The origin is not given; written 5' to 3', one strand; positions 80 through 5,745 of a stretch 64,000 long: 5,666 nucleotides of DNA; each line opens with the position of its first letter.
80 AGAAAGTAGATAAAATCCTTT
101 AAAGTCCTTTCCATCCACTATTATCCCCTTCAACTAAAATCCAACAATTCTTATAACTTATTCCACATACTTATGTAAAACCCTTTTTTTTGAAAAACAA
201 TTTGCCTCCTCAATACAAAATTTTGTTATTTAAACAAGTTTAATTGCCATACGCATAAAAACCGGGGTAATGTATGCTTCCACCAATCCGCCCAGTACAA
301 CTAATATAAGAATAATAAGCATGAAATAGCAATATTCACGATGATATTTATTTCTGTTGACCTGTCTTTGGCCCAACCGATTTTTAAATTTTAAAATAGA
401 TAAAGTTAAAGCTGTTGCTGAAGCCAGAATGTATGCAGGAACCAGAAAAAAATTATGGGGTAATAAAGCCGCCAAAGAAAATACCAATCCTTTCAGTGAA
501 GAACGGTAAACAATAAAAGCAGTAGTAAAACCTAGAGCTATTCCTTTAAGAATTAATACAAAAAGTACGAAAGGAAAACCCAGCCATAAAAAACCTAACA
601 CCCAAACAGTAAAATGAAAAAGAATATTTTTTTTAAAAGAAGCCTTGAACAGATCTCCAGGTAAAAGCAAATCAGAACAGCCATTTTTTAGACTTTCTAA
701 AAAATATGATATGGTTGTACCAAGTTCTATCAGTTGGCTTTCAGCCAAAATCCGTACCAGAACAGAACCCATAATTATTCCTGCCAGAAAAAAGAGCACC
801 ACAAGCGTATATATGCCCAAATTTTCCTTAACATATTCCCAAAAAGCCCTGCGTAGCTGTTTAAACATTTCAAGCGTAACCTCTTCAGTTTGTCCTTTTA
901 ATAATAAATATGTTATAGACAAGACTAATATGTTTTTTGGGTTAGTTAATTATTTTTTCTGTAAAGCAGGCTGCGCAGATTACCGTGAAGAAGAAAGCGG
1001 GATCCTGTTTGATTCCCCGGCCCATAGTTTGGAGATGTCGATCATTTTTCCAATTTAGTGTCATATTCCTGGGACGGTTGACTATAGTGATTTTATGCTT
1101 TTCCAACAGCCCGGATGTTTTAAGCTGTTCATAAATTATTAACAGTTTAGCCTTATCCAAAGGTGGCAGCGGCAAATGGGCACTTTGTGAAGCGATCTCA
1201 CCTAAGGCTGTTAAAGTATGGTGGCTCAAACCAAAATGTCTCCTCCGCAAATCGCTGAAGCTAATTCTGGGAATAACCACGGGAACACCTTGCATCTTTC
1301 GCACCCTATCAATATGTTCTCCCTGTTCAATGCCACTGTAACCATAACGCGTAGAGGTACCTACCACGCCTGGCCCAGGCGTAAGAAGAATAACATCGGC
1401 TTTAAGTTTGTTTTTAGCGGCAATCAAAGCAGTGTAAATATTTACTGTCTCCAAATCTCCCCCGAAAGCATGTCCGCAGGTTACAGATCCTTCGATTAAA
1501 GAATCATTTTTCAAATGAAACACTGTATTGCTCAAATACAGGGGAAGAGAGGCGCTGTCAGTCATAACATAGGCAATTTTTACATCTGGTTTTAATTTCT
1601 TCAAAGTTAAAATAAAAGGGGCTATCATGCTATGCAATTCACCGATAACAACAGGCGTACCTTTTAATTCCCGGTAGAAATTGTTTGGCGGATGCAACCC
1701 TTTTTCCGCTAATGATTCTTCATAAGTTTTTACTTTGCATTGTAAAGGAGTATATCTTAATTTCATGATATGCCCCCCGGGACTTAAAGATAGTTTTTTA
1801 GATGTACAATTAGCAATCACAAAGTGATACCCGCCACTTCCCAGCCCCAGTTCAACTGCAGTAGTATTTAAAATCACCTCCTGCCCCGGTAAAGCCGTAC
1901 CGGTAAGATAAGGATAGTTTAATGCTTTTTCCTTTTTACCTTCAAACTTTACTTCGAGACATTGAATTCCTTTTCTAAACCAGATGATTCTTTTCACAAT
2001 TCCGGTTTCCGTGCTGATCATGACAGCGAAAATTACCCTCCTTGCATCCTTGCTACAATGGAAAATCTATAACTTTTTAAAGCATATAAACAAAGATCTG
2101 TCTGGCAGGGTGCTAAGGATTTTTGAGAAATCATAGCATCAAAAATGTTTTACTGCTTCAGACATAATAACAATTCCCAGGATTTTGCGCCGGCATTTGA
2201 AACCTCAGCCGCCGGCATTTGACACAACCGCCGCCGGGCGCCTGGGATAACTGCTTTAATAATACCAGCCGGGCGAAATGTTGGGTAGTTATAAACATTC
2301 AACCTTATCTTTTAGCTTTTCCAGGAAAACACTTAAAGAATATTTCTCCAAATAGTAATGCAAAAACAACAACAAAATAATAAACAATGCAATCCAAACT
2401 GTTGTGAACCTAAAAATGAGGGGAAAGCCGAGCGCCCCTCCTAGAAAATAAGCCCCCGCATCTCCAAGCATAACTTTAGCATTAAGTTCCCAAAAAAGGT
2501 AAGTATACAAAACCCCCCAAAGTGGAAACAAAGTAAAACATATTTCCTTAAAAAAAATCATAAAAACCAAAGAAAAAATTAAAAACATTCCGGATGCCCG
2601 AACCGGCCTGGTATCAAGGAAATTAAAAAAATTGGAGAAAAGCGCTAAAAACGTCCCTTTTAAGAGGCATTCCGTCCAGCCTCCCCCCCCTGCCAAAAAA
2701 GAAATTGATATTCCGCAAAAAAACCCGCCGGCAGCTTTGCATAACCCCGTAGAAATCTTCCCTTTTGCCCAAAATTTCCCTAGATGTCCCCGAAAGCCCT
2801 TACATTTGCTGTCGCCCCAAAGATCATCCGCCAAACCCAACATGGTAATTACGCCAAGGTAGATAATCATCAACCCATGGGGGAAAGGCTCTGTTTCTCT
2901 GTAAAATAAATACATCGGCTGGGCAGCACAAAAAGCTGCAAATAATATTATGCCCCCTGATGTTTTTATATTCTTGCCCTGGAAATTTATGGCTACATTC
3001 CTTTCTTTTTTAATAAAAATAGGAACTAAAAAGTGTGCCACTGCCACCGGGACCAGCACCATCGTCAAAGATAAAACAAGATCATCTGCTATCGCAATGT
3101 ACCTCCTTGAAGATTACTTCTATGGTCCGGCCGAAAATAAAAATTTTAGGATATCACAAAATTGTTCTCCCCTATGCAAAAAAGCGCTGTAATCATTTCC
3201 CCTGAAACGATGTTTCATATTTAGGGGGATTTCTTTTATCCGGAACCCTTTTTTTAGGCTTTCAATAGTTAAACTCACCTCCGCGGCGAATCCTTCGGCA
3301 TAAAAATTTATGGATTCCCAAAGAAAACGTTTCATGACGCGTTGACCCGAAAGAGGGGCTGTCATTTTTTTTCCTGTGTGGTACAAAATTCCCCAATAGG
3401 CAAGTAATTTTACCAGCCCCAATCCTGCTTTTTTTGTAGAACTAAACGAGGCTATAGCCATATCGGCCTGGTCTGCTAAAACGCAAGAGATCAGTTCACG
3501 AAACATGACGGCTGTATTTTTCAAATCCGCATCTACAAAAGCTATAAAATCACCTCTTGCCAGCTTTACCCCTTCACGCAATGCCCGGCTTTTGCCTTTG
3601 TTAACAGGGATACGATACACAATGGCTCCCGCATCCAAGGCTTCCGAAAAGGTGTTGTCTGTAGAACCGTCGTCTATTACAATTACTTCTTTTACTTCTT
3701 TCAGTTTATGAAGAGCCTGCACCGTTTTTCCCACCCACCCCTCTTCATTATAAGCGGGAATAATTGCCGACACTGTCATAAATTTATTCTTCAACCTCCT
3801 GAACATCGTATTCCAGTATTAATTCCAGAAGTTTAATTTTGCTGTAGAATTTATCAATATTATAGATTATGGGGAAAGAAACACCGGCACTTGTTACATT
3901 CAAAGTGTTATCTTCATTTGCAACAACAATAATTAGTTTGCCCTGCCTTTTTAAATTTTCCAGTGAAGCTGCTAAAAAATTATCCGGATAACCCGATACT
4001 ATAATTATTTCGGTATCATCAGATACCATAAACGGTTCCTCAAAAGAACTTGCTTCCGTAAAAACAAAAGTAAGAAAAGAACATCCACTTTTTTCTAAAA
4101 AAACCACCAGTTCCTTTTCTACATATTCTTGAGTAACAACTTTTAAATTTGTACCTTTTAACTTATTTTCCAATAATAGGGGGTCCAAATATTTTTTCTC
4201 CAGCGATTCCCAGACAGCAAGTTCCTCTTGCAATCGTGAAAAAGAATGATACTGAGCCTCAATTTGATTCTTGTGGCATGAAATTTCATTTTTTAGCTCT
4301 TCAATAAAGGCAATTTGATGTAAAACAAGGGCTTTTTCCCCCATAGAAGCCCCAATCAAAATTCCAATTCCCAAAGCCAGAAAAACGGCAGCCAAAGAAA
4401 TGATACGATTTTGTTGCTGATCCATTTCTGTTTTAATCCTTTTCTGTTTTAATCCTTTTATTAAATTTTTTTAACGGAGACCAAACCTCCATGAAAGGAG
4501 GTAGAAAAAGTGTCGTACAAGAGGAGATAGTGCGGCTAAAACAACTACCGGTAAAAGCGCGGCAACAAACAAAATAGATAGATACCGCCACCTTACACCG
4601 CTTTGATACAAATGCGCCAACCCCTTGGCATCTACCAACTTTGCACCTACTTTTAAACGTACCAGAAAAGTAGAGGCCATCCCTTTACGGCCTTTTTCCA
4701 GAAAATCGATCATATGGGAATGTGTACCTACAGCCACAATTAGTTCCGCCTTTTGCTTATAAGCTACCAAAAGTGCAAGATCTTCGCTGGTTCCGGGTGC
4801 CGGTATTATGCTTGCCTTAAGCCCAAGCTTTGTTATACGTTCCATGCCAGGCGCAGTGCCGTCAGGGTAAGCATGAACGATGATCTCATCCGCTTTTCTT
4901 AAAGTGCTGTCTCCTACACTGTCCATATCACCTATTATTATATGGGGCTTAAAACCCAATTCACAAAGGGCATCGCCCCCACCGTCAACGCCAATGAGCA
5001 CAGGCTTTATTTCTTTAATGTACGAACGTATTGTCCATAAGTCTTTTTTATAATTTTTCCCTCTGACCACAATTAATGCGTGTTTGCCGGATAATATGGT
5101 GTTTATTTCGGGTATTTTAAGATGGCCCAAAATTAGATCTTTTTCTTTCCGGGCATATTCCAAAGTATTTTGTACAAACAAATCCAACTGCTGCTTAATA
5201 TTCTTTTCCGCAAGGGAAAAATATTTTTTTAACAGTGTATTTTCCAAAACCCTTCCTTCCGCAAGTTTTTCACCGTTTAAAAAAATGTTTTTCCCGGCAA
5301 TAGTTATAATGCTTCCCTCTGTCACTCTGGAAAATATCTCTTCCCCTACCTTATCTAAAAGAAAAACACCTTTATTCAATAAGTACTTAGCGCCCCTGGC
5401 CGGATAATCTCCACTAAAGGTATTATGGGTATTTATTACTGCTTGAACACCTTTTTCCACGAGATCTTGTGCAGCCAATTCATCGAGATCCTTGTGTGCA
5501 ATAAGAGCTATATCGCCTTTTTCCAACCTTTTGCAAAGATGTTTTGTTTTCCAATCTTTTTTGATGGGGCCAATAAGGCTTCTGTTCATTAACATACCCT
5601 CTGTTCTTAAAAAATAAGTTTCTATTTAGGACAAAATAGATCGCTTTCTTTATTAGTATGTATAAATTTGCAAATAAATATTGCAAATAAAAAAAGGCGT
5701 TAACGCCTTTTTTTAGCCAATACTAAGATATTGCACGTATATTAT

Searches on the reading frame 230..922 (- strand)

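Call 20: search_protein_families(library=pfam, proteins=[window:230-922:-], max_evalue=0.00001)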
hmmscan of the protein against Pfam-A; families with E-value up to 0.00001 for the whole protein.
window:230-922:- (230 aa): 1 family
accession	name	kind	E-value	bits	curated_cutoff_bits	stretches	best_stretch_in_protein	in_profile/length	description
PF01944.22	SpoIIM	-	2.6e-28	99.4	26.9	1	42-220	2-163/163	Stage II sporulation protein M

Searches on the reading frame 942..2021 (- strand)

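Call 70: search_protein_families(library=pfam, proteins=[window:942-2021:-], max_evalue=0.001)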
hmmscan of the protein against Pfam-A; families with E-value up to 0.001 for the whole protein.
window:942-2021:- (359 aa): 1 family
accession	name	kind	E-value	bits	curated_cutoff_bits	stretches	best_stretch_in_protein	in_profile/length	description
PF12982.12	DUF3866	-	1.2e-118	396.4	25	1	32-351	1-318/318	Protein of unknown function (DUF3866)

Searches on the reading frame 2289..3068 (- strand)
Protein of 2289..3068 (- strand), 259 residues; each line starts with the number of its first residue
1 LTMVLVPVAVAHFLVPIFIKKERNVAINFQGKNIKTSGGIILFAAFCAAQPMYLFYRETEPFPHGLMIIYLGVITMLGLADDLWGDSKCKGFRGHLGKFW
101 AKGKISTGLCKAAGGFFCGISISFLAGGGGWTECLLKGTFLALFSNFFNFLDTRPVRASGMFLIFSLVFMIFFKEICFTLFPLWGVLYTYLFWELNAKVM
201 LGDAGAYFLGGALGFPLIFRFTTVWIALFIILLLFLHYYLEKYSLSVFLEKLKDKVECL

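Call 20: search_protein_families(library=pfam, proteins=[window:2289-3068:-], max_evalue=0.00001)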
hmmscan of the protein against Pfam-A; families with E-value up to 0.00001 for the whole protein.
window:2289-3068:- (259 aa): 0 families

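Call 70: search_protein_families(library=pfam, proteins=[window:2289-3068:-], max_evalue=0.001)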
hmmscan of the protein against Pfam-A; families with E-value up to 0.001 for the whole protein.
window:2289-3068:- (259 aa): 1 family
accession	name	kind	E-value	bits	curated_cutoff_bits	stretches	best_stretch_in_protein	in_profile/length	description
PF00953.26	Glycos_transf_4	-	2.4e-05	24.8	27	1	68-216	5-155/160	Glycosyl transferase family 4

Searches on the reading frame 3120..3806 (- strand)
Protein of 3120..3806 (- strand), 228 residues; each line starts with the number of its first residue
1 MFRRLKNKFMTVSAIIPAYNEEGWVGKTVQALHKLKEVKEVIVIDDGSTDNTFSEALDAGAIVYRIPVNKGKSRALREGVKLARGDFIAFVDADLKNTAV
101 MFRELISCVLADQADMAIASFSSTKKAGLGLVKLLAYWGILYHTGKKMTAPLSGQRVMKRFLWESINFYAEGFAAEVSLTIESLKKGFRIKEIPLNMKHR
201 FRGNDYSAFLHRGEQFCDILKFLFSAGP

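Call 20: search_protein_families(library=pfam, proteins=[window:3120-3806:-], max_evalue=0.00001)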
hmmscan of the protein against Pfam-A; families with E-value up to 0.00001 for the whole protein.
window:3120-3806:- (228 aa): 3 families
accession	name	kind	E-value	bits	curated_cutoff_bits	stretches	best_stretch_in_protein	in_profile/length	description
PF00535.33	Glycos_transf_2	-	1.6e-25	90.5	23.3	1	13-136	1-130/168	Glycosyl transferase family 2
PF10111.15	Glyco_tranf_2_2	-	1.8e-06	28.1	27.3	1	13-108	1-105/276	Glycosyltransferase like family 2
PF13641.12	Glyco_tranf_2_3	-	5e-06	27.1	27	1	12-94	3-96/230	Glycosyltransferase like family 2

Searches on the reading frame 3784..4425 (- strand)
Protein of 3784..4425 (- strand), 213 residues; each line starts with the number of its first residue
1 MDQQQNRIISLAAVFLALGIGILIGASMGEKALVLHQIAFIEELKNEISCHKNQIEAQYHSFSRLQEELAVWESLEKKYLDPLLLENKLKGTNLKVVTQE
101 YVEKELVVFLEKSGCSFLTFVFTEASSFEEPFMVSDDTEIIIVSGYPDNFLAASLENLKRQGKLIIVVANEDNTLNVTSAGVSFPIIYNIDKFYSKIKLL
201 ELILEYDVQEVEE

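Call 20: search_protein_families(library=pfam, proteins=[window:3784-4425:-], max_evalue=0.00001)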
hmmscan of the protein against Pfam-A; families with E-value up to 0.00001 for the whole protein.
window:3784-4425:- (213 aa): 1 family
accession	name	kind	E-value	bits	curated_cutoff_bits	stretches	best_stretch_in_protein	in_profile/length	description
PF11382.13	MctB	-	6.6e-10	39.6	25.6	1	7-107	7-99/306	Copper transport outer membrane protein, MctB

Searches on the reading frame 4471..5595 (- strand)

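Call 70: search_protein_families(library=pfam, proteins=[window:4471-5595:-], max_evalue=0.001)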
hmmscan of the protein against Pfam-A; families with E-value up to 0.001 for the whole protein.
window:4471-5595:- (374 aa): 2 families
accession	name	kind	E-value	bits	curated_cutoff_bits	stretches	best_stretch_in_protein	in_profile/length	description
PF12555.13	SteA-like_C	-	3.7e-09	36.9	26.4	1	324-368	1-45/52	SteA-like C-terminal domain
PF04263.21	TPK_catalytic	-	1.2e-06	28.9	30.7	1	197-237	8-48/113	Thiamin pyrophosphokinase, catalytic domain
